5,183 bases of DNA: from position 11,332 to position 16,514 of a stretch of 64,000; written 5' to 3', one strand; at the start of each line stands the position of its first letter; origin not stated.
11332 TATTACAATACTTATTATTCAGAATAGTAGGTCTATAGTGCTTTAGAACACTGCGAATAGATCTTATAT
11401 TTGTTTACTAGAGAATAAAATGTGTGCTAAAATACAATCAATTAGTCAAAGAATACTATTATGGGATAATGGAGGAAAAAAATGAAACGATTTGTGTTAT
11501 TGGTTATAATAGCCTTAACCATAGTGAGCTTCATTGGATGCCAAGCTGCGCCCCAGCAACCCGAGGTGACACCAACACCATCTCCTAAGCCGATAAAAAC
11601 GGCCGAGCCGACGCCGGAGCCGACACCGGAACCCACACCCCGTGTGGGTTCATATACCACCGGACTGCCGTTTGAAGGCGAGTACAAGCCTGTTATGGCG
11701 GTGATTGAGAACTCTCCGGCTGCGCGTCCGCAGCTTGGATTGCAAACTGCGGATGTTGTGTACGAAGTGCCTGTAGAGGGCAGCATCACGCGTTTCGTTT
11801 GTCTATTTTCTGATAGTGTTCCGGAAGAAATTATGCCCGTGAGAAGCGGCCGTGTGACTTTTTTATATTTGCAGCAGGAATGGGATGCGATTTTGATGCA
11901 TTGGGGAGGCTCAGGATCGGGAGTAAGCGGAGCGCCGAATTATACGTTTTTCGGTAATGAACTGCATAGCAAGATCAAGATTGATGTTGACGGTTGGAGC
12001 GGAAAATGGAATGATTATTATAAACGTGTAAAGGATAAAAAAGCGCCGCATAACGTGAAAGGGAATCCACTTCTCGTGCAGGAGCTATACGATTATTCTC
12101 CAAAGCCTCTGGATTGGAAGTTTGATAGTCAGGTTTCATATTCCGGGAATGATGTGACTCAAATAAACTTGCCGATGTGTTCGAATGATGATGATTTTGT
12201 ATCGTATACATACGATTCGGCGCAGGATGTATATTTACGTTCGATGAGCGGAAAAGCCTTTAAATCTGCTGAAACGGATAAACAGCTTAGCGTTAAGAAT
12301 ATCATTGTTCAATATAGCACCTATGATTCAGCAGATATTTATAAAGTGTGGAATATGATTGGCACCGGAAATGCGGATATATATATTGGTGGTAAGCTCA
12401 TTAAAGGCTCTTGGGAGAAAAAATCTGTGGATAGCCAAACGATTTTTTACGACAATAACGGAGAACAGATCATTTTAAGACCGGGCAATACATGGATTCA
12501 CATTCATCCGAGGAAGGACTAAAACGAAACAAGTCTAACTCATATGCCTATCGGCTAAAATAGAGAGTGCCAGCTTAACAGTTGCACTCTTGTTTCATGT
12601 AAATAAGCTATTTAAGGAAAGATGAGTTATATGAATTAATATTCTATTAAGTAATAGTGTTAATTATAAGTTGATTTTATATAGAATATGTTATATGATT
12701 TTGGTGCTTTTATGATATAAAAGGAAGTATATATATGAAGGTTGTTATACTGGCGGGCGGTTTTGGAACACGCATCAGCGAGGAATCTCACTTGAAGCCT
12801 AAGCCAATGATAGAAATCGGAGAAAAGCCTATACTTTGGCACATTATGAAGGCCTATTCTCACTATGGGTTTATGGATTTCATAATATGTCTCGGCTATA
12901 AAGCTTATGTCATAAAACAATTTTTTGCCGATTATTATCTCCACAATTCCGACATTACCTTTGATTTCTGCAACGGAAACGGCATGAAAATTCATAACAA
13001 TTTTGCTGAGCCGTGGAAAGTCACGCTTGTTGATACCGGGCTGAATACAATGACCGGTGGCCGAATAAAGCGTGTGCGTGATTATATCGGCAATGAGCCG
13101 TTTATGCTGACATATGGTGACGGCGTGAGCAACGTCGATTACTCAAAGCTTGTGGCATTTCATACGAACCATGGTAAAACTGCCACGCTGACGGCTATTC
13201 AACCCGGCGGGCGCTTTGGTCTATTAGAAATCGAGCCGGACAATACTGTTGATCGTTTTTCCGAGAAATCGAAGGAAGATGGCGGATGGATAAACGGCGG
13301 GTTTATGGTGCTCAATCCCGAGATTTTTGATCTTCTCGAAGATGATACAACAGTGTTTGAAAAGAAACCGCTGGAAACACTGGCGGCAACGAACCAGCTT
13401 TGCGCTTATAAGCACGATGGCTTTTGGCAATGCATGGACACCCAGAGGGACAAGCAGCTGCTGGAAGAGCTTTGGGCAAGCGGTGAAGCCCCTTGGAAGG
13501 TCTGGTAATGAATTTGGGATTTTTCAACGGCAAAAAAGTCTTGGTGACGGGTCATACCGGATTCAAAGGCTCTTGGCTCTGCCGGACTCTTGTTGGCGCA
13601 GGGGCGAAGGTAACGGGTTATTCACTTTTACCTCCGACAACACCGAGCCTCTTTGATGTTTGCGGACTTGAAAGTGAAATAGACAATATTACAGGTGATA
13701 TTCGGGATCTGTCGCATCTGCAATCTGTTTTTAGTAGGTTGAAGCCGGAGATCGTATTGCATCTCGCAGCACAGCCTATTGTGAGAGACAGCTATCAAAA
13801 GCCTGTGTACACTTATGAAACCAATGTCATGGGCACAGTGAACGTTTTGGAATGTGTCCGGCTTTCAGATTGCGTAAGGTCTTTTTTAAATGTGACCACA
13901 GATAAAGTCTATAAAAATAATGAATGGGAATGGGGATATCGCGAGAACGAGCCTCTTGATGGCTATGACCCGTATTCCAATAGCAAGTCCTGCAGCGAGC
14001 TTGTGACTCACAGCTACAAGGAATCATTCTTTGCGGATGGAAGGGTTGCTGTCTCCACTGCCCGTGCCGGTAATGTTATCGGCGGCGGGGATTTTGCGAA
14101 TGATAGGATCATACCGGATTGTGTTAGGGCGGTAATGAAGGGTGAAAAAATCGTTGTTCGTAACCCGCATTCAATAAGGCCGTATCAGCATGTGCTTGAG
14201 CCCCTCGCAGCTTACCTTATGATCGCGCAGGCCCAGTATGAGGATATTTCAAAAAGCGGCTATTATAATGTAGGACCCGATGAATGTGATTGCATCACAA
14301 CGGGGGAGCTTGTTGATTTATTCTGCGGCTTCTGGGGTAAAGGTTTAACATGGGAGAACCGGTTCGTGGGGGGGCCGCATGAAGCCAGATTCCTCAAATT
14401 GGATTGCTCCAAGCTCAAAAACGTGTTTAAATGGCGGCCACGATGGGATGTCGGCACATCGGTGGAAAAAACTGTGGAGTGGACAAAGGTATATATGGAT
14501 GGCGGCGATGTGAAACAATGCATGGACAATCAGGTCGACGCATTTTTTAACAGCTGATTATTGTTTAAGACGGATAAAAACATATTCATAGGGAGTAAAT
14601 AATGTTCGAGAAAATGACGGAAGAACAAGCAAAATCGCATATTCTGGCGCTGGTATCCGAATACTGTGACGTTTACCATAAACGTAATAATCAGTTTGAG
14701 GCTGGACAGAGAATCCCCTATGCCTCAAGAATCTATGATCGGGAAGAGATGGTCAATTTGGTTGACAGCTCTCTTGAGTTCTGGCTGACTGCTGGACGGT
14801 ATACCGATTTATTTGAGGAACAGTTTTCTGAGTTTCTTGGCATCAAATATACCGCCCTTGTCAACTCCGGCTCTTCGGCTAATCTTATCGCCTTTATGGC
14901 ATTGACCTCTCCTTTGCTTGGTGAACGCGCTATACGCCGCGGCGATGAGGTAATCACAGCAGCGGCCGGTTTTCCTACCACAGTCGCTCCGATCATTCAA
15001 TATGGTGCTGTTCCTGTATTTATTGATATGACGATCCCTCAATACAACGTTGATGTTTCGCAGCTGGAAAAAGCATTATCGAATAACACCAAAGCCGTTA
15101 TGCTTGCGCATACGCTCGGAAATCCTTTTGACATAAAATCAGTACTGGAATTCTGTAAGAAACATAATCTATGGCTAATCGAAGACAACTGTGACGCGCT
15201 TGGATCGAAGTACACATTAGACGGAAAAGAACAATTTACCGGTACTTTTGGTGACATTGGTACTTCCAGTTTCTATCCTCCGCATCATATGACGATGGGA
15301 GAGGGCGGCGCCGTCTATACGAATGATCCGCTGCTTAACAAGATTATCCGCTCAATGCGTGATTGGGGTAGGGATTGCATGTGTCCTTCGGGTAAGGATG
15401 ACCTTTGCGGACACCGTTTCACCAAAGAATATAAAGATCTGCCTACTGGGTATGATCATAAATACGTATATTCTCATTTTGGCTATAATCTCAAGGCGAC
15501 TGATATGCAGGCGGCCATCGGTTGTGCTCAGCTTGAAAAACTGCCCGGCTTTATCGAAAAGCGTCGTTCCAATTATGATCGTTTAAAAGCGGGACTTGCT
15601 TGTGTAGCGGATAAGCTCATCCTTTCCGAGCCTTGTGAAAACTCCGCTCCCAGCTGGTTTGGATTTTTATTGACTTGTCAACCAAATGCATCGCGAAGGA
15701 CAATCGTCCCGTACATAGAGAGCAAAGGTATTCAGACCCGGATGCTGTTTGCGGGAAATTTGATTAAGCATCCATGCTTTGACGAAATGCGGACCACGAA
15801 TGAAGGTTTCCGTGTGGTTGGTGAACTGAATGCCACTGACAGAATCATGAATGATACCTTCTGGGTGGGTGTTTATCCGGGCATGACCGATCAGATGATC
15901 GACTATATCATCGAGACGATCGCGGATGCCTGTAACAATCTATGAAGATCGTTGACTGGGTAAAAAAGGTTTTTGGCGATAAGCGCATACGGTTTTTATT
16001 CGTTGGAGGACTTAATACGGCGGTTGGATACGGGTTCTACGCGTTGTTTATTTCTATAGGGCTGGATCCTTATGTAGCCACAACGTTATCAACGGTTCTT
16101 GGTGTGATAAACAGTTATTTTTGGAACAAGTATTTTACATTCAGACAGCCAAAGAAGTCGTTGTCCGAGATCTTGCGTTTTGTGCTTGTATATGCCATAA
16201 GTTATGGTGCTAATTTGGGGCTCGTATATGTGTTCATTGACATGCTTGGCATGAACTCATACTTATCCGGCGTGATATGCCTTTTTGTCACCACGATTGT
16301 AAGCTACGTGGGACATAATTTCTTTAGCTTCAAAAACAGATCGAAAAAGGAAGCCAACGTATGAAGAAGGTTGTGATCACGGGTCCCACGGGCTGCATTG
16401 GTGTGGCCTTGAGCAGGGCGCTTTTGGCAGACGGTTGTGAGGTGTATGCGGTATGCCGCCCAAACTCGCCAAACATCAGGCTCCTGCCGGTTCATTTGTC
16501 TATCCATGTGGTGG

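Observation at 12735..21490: CDP-3,6-dideoxyhexose genes continue into a YerE-like ThDP enzyme: a predicted C-branched (yersiniose-type) sugar pathway in a Gram-positive glycan locus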

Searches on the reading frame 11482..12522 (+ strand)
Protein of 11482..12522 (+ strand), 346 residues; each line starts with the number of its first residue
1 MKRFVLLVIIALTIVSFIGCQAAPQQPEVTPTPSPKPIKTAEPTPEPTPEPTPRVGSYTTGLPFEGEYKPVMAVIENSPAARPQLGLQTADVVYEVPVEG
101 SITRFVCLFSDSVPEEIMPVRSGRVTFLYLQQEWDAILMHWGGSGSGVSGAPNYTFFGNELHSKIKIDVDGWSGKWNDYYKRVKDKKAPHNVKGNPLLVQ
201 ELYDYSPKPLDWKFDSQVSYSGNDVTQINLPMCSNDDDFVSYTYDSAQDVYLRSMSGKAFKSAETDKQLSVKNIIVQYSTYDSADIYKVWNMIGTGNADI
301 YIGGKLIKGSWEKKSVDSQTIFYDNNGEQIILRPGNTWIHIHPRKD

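Call 15: search_protein_families(library=pfam, proteins=[window:11482-12522:+], max_evalue=0.00001)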
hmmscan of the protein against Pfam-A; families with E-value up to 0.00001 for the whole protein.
window:11482-12522:+ (346 aa): 2 families
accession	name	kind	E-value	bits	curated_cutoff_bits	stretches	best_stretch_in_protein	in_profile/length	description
PF11258.13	DUF3048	-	3.4e-34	118.5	25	1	60-195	2-134/148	Protein of unknown function (DUF3048) N-terminal domain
PF17479.7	DUF3048_C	-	1.3e-24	87.2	25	1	236-339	8-114/114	Protein of unknown function (DUF3048) C-terminal domain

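Call 64: find_encoding_contigs(protein=window:11482-12522:+, flank=10000, max_places=6)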
Protein window:11482-12522:+ (346 aa): 5 contigs read that carry it; 2 places shown.
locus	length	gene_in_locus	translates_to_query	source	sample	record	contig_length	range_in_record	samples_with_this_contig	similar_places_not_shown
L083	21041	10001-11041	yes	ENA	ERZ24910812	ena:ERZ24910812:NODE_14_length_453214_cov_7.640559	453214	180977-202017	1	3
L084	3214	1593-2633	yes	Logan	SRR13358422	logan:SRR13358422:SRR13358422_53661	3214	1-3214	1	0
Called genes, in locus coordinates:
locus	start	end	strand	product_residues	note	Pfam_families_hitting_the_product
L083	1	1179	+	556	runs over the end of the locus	PF00753:Lactamase_B, PF12706:Lactamase_B_2, PF23023:Anti-Pycsar_Apyc1 (faint), PF22505:RNase_J_b_CASP, PF07521:RMMBL, PF17770:RNase_J_C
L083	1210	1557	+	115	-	PF06133:Com_YlbF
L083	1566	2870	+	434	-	PF02618:YceG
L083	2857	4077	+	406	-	PF01136:Peptidase_U32, PF16325:Peptidase_U32_C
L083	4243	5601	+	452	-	-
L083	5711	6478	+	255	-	PF00535:Glycos_transf_2, PF13641:Glyco_tranf_2_3, PF10111:Glyco_tranf_2_2 (faint)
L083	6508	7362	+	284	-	PF01073:3Beta_HSD, PF01370:Epimerase, PF04321:RmlD_sub_bind, PF16363:GDP_Man_Dehyd, PF02719:Polysacc_synt_2, PF07993:NAD_binding_4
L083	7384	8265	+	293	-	PF00483:NTP_transferase, PF12804:NTP_transf_3 (weak)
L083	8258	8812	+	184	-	PF00908:dTDP_sugar_isom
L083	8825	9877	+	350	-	PF00106:adh_short (faint), PF01073:3Beta_HSD, PF01370:Epimerase, PF02719:Polysacc_synt_2, PF04321:RmlD_sub_bind, PF07993:NAD_binding_4, PF16363:GDP_Man_Dehyd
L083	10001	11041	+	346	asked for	-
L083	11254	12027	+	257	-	PF00483:NTP_transferase, PF12804:NTP_transf_3 (weak)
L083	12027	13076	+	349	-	PF01370:Epimerase, PF02719:Polysacc_synt_2, PF04321:RmlD_sub_bind (weak), PF01073:3Beta_HSD, PF16363:GDP_Man_Dehyd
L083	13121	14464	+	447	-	PF01041:DegT_DnrJ_EryC1, PF01053:Cys_Met_Meta_PP (weak), PF01212:Beta_elim_lyase (faint)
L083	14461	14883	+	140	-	PF04138:GtrA_DPMS_TM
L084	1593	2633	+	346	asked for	-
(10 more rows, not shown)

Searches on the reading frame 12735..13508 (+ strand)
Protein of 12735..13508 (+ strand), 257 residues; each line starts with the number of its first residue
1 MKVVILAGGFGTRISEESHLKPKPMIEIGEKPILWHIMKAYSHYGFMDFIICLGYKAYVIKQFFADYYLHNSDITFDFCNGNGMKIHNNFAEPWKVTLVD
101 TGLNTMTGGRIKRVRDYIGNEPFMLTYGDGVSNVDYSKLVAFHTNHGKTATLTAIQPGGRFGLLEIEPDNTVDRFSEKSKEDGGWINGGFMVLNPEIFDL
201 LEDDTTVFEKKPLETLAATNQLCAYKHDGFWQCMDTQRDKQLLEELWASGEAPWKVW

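Call 3: search_protein_families(library=pfam, proteins=[window:12735-13508:+])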
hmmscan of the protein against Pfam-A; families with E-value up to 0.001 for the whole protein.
window:12735-13508:+ (257 aa): 2 families
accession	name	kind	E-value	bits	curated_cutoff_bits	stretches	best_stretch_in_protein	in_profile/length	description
PF00483.29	NTP_transferase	-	4.3e-18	66.2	21.2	1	2-224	1-211/245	Nucleotidyl transferase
PF12804.13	NTP_transf_3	-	1.4e-06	29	27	1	3-57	1-50/160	MobA-like NTP transferase domain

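Call 4: search_protein_families(library=ncbifam, proteins=[window:12735-13508:+])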
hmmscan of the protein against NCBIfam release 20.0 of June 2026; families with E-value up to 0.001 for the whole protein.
window:12735-13508:+ (257 aa): 21 families
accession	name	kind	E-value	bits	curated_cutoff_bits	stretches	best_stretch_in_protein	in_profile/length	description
TIGR02623.1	G1P_cyt_trans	equivalog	5e-125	416.1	300.25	1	1-257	1-255/255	glucose-1-phosphate cytidylyltransferase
TIGR03992.1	Arch_glmU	subfamily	5.1e-22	78.3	292.1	2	1-76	1-76/393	bifunctional sugar-1-phosphate nucleotidylyltransferase/acetyltransferase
NF049965.1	GlMnHpPGnyltfHddC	equivalog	1.9e-21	76.7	300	1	1-203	1-177/221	D-glycero-D-manno-heptose 1-phosphate guanosyltransferase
NF052502.1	man1P_GTase_Rv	exception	6.6e-19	68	440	2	106-238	84-221/352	mannose-1-phosphate guanylyltransferase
NF041313.1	UDPGP_AglF_Halo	equivalog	4.1e-15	55.9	400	1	1-69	1-69/234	UTP--glucose-1-phosphate uridylyltransferase AglF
NF045761.1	NAMPUrTaseMurU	equivalog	1.5e-14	54.4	250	2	1-74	1-74/226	N-acetylmuramate alpha-1-phosphate uridylyltransferase MurU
NF041173.1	Sug_nt_acttase_Thmprot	equivalog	5.1e-12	45.4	600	1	84-203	60-178/405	bifunctional sugar-1-phosphate nucleotidylyltransferase/acetyltransferase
TIGR01208.1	rmlA_long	equivalog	8e-11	41.4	320.25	1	2-200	1-181/353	glucose-1-phosphate thymidylyltransferase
NF041135.1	IPPtranDIPPsyn_Thcocales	equivalog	1.2e-09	37.7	580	1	1-68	1-65/419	bifunctional L-myo-inositol-1-phosphate cytidylyltransferase/CDP-L-myo-inositol myo-inositolphosphotransferase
TIGR01099.1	galU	equivalog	2e-08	34.1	326.8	1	1-149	2-149/261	UTP--glucose-1-phosphate uridylyltransferase GalU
TIGR02091.1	glgC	equivalog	2.2e-08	33.6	424.9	1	3-185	3-182/364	glucose-1-phosphate adenylyltransferase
NF003670.0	PRK05293.1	equivalog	7.4e-08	31.7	470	1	4-235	8-246/382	glucose-1-phosphate adenylyltransferase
NF001947.0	PRK00725.1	subfamily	1.4e-07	30.7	470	1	3-181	19-195/426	glucose-1-phosphate adenylyltransferase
TIGR01173.1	glmU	equivalog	1.4e-06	27.5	366.85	1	1-72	1-69/452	bifunctional UDP-N-acetylglucosamine diphosphorylase/glucosamine-1-phosphate N-acetyltransferase GlmU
NF002772.0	PRK02862.1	equivalog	3.5e-06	26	537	0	123-182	119-182/429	glucose-1-phosphate adenylyltransferase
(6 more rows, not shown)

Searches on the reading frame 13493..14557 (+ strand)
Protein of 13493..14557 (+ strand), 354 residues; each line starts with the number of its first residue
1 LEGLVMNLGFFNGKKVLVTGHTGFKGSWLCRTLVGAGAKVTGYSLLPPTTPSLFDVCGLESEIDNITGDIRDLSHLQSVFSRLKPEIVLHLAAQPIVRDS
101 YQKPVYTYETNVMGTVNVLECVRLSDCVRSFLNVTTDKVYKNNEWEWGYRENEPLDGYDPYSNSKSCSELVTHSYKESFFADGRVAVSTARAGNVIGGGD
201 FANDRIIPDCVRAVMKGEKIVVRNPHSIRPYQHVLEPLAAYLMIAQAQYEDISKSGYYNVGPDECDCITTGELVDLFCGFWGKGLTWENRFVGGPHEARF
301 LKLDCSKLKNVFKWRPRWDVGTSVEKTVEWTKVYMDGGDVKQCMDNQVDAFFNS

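Call 3: search_protein_families(library=pfam, proteins=[window:13493-14557:+])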
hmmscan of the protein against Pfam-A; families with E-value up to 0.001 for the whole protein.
window:13493-14557:+ (354 aa): 6 families
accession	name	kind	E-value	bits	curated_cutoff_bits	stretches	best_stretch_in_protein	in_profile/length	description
PF16363.11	GDP_Man_Dehyd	-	9.3e-39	134.2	27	1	17-326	1-331/332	GDP-mannose 4,6 dehydratase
PF01370.27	Epimerase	-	3.7e-34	118.7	20.9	1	16-261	1-240/240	NAD dependent epimerase/dehydratase family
PF02719.21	Polysacc_synt_2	-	1.1e-14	54.8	20.2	1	16-230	1-202/293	Polysaccharide biosynthesis protein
PF01073.25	3Beta_HSD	-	8.9e-09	35.2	22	1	17-216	1-202/280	3-beta hydroxysteroid dehydrogenase/isomerase family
PF04321.23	RmlD_sub_bind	-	2.1e-07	30.8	27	1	15-176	2-140/287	RmlD substrate binding domain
PF07993.18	NAD_binding_4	-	0.00015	21.5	20.1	0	84-205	88-220/258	Male sterility protein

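Call 4: search_protein_families(library=ncbifam, proteins=[window:13493-14557:+])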
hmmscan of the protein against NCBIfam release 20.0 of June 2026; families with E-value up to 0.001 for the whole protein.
window:13493-14557:+ (354 aa): 19 families
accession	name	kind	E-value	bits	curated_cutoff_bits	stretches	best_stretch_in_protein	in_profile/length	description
TIGR02622.1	CDP_4_6_dhtase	equivalog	3.1e-131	437.7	278.45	1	10-351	1-351/352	CDP-glucose 4,6-dehydratase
TIGR01181.1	dTDP_gluc_dehyt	equivalog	3.8e-33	114.9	365.1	1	15-331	1-311/321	dTDP-glucose 4,6-dehydratase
TIGR01179.1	galE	equivalog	4e-26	91.6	262.3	1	15-332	1-326/332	UDP-glucose 4-epimerase GalE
TIGR04180.1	EDH_00030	hypoth_equivalog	2.8e-24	85.7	475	1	16-316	1-294/297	NAD-dependent 4,6-dehydratase LegB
TIGR01472.1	gmd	equivalog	5.9e-17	61.9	415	1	14-183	1-177/342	GDP-mannose 4,6-dehydratase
NF007490.0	PRK10084.1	subfamily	1.2e-14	54.1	649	1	15-331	2-334/361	dTDP-glucose 4,6-dehydratase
NF007582.0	PRK10217.1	equivalog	2.3e-14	53.3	698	1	14-331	2-331/355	dTDP-glucose 4,6-dehydratase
NF007956.0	PRK10675.1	subfamily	5.6e-14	52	394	1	15-171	2-159/338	UDP-glucose 4-epimerase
NF042423.1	oxyalk_red_Shew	equivalog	1.5e-10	40.7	580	1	14-170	9-154/331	2-alkyl-3-oxoalkanoate reductase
NF042422.1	oxyalk_red_OleD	equivalog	4.3e-09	36.2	580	1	15-138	2-112/329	2-alkyl-3-oxoalkanoate reductase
TIGR03466.1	HpnA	hypoth_equivalog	1e-08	34.5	367.65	1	15-126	2-104/327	hopanoid-associated sugar epimerase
NF011728.1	PRK15181.1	equivalog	2.6e-08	33.2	760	1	13-330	15-336/348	Vi polysaccharide biosynthesis UDP-N-acetylglucosaminuronic acid C-4 epimerase TviC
TIGR01214.1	rmlD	equivalog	6.3e-08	32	224.05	1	16-179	2-142/285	dTDP-4-dehydrorhamnose reductase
NF043036.1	ErythonDh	equivalog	8.3e-08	31.8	325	1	15-185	2-173/321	D-erythronate dehydrogenase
NF052578.1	StrlDmthSdmBMthl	equivalog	1e-06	28.7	600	1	16-132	3-110/328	sterol demethylase protein SdmB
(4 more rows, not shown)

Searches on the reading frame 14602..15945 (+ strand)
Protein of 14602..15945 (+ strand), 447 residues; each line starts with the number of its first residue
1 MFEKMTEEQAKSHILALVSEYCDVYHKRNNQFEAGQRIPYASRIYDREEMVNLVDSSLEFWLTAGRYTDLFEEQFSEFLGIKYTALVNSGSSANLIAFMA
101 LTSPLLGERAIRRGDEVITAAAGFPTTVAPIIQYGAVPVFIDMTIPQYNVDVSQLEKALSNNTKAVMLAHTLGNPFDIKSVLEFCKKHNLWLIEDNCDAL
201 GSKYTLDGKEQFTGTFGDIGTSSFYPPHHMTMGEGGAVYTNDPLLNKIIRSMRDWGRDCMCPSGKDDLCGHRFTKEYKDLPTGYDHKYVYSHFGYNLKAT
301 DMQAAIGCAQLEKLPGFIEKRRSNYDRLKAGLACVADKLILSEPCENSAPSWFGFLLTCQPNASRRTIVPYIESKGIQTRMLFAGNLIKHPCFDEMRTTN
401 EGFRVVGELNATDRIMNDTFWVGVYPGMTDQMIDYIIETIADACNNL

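Call 3: search_protein_families(library=pfam, proteins=[window:14602-15945:+])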
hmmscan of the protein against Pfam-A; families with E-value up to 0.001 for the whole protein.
window:14602-15945:+ (447 aa): 5 families
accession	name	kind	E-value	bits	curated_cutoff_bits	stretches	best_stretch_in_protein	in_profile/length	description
PF01041.23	DegT_DnrJ_EryC1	-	1.3e-85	288.2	19.8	1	47-440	4-359/360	DegT/DnrJ/EryC1/StrS aminotransferase family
PF01053.26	Cys_Met_Meta_PP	-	3e-06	26.5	27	1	68-197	54-175/381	Cys/Met metabolism PLP-dependent enzyme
PF01212.27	Beta_elim_lyase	-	2e-05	24.5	27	1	71-196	37-169/288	Beta-eliminating lyase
PF00266.25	Aminotran_5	-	9.3e-05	22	21.5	1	72-202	49-182/371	Aminotransferase class-V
PF00155.27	Aminotran_1_2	-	0.00018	21.3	19.7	1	69-195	45-185/361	Aminotransferase class I and II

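Call 4: search_protein_families(library=ncbifam, proteins=[window:14602-15945:+])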
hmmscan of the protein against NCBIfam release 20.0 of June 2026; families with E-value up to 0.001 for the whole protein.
window:14602-15945:+ (447 aa): 14 families
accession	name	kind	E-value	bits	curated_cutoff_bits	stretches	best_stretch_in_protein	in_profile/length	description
NF011936.0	PRK15407.1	equivalog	1.4e-213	709.4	423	1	4-445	3-437/440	lipopolysaccharide biosynthesis protein RfbH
TIGR03588.1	PseC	equivalog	3.6e-52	177.6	423.5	1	38-443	2-379/380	UDP-4-amino-4,6-dideoxy-N-acetyl-beta-L-altrosamine transaminase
TIGR04181.1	NHT_00031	hypoth_equivalog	1.1e-50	172.6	420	2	52-252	18-220/359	LegC family aminotransferase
NF008687.0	PRK11706.1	equivalog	1.6e-36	125.9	375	2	63-256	28-209/375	dTDP-4-amino-4,6-dideoxygalactose transaminase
NF008658.2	PRK11658.1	equivalog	2.1e-32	112.2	631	1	40-443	7-376/379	UDP-4-amino-4-deoxy-L-arabinose aminotransferase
TIGR02379.1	ECA_wecE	subfamily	4.2e-26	91.6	434.85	1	110-442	67-373/376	dTDP-4-amino-4,6-dideoxy-D-glucose transaminase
TIGR04427.1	PLP_DesI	equivalog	6.3e-21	74.9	650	1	44-259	28-231/390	dTDP-4-dehydro-6-deoxyglucose aminotransferase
NF004770.0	PRK06108.1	subfamily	7.2e-09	34.9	422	1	89-197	104-211/396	pyridoxal phosphate-dependent aminotransferase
NF006488.0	PRK08912.1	equivalog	2.1e-08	33.5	498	1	99-193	98-196/387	aminotransferase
NF005817.0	PRK07683.1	equivalog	1e-05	24.4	575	1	111-195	110-200/387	aminotransferase A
NF006569.0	PRK09082.1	subfamily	6.6e-05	22.2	420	1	110-170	111-171/386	methionine aminotransferase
NF005816.0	PRK07682.1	equivalog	0.00033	19.4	620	1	109-197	108-204/390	aminotransferase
TIGR01326.1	OAH_OAS_sulfhy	subfamily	0.00036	19.4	495.1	1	68-197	59-180/418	O-acetylhomoserine aminocarboxypropyltransferase/cysteine synthase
TIGR01325.1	O_suc_HS_sulf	equivalog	0.00093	17.9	510.05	0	68-197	56-177/380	O-succinylhomoserine sulfhydrylase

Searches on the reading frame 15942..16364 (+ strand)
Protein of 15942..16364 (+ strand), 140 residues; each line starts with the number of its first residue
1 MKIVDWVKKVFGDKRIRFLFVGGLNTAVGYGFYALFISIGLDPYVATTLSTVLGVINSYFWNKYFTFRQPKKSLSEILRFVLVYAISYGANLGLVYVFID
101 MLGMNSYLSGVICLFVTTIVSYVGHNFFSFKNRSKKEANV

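Call 3: search_protein_families(library=pfam, proteins=[window:15942-16364:+])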
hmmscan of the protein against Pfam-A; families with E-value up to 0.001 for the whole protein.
window:15942-16364:+ (140 aa): 2 families
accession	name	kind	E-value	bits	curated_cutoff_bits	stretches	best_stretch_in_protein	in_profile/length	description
PF04138.20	GtrA_DPMS_TM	-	2.9e-28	98.9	26.1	1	17-130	1-117/117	GtrA/DPMS, transmembrane domain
PF11460.13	DUF3007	-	5.2e-05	23.8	25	0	14-73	2-61/96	Protein of unknown function (DUF3007)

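Call 4: search_protein_families(library=ncbifam, proteins=[window:15942-16364:+])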
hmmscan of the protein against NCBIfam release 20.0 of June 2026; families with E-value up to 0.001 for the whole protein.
window:15942-16364:+ (140 aa): 0 families
